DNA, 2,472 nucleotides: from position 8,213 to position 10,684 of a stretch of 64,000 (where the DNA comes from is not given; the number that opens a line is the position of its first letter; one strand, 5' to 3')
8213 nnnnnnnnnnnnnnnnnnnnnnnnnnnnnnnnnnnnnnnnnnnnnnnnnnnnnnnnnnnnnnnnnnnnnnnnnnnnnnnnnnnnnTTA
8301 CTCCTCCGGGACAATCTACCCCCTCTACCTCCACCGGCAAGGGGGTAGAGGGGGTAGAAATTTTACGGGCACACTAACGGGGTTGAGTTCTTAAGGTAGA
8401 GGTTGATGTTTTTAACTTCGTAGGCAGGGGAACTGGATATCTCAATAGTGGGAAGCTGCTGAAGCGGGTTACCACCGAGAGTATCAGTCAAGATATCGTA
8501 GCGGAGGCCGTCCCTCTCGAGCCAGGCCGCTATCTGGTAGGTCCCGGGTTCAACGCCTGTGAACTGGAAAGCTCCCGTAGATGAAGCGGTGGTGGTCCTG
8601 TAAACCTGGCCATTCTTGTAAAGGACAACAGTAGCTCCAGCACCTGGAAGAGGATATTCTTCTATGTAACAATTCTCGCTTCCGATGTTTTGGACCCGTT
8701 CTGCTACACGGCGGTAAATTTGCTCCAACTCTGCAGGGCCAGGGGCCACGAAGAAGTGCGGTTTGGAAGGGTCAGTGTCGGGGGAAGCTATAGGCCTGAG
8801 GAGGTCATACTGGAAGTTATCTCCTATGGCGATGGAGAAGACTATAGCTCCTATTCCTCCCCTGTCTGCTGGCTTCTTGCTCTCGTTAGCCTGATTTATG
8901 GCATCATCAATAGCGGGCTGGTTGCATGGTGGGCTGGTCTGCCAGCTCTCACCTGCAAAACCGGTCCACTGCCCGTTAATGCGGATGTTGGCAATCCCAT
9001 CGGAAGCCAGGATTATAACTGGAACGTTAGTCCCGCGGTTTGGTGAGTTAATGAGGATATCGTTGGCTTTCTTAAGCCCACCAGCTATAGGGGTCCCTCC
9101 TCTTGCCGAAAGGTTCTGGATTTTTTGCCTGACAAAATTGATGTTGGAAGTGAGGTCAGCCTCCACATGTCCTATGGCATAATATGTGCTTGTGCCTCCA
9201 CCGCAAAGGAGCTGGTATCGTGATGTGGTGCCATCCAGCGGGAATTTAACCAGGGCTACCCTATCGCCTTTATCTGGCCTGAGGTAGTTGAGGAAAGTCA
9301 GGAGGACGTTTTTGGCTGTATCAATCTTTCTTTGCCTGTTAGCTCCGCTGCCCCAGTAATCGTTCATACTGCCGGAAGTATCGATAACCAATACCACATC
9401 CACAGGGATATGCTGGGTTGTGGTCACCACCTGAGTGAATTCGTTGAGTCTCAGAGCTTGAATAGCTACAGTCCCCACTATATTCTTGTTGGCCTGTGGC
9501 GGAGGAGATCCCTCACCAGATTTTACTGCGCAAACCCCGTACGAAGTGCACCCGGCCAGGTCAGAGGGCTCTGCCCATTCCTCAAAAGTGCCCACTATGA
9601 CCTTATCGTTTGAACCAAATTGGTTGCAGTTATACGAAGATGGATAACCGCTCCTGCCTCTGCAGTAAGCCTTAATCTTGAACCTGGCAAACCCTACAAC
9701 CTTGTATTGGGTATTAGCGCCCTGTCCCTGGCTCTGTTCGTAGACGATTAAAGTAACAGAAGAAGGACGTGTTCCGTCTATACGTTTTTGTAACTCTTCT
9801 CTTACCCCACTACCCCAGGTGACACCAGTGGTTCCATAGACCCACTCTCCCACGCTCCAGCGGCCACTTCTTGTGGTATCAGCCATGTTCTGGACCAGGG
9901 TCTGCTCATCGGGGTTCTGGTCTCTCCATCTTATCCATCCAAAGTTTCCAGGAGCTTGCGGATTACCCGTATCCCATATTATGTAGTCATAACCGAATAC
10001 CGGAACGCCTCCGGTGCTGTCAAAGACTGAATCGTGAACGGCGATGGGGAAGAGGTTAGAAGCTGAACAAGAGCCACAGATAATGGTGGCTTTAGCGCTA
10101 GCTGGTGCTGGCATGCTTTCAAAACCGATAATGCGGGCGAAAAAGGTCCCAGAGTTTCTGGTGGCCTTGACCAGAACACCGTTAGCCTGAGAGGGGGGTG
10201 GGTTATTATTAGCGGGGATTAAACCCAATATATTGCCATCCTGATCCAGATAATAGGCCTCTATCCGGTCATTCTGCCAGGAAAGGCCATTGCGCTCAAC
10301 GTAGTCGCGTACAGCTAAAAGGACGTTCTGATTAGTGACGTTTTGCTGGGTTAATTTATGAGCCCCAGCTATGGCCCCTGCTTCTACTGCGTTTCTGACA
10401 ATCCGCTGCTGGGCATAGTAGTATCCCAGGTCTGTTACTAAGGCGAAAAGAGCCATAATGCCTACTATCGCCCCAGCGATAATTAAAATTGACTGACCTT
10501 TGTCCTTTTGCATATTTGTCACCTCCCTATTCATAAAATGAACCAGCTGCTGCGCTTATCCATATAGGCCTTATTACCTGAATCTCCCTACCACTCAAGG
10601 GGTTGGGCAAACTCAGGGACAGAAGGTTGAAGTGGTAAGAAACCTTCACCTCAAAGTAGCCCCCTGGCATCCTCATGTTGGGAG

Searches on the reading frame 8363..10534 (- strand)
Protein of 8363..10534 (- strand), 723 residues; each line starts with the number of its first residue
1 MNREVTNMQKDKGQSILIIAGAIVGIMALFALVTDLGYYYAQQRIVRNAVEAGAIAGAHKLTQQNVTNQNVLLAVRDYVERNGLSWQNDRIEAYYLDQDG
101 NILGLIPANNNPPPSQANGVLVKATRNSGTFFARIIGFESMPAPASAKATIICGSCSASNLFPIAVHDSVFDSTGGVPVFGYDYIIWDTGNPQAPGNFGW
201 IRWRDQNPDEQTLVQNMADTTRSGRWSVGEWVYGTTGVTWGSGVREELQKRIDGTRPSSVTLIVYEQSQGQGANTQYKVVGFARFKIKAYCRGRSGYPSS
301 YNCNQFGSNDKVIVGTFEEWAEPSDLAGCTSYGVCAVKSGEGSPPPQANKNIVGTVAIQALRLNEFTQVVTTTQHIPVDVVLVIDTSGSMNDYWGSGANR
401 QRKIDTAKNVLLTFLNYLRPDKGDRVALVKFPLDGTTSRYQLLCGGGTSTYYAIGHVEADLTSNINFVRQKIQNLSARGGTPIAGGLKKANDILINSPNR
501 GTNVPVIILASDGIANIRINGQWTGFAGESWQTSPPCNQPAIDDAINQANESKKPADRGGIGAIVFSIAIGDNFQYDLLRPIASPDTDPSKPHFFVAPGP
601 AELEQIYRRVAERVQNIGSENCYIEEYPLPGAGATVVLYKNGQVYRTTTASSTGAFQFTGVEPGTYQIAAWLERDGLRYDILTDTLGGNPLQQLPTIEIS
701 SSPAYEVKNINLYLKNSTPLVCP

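Call 62: search_protein_families(library=pfam, proteins=[window:8363-10534:-], max_evalue=0.01)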
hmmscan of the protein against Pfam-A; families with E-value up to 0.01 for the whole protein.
window:8363-10534:- (723 aa): 9 families
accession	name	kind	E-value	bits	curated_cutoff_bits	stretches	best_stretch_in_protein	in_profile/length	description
PF13519.12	VWA_2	-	1.9e-12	48.2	27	2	380-431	1-45/107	von Willebrand factor type A domain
PF00092.34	VWA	-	3.1e-08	34.5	23.8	1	379-608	1-173/174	von Willebrand factor type A domain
PF13620.12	CarboxypepD_reg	-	1.6e-06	28.8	32.3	1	630-670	13-54/82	Carboxypeptidase regulatory-like domain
PF17210.9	SdrD_B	-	1.1e-05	26.1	29.7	1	632-670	25-64/112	SdrD B-like domain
PF13400.11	Tad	-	2.9e-05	24.7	22.3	1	15-58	2-45/47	Putative Flp pilus-assembly TadE/G-like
PF14686.12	fn3_3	-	0.00019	21.6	24.4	1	634-671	14-52/75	Polysaccharide lyase family 4, domain II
PF09977.15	Tad_C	-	0.00027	22.3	22.1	1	56-149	1-93/93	Putative Tad-like Flp pilus-assembly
PF05762.20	VWA_CoxE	-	0.0013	18.7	26.4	0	373-394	52-73/222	VWA domain containing CoxE-like protein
PF17802.7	SpaA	-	0.0037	17.8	23.1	1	628-668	15-56/91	Prealbumin-like fold domain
